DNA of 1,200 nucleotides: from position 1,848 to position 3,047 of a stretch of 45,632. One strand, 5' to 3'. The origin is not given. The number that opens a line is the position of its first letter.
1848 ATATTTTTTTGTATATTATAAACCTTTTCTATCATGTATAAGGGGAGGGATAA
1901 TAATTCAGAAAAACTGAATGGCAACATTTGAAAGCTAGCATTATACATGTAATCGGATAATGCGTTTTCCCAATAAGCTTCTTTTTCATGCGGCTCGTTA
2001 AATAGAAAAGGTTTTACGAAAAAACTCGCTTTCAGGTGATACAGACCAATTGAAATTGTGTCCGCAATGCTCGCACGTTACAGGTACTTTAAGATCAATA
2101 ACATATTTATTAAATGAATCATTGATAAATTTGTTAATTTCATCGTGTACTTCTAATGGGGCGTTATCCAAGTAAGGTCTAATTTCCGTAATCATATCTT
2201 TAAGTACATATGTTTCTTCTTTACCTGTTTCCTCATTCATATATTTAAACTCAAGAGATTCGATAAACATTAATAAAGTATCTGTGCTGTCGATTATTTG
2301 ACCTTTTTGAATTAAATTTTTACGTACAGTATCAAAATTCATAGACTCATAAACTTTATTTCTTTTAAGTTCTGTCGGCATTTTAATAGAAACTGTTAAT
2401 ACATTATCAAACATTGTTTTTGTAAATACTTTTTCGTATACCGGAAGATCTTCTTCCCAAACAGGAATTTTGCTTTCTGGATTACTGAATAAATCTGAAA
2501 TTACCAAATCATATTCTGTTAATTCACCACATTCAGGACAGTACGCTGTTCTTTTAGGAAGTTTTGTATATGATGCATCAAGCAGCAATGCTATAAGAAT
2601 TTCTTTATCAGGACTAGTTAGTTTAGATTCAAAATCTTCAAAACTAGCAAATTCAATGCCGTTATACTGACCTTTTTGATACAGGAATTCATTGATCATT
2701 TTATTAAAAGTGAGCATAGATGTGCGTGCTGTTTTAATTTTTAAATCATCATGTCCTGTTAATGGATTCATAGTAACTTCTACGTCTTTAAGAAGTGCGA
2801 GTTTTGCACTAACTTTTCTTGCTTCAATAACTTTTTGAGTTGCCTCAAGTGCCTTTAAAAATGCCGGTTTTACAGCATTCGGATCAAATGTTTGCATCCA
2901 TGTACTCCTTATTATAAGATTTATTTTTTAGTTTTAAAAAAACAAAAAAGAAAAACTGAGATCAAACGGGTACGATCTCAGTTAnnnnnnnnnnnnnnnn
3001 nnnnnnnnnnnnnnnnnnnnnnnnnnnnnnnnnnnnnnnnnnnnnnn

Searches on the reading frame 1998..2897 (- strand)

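Call 55: search_protein_families(library=pfam, proteins=[window:1998-2897:-], max_evalue=0.01)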
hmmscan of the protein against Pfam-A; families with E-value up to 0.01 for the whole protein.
window:1998-2897:- (299 aa): 1 family
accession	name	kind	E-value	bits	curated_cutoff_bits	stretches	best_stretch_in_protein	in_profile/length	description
PF12322.14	T4_baseplate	-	7.8e-07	29.4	24.5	1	40-293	15-218/219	T4 bacteriophage base plate protein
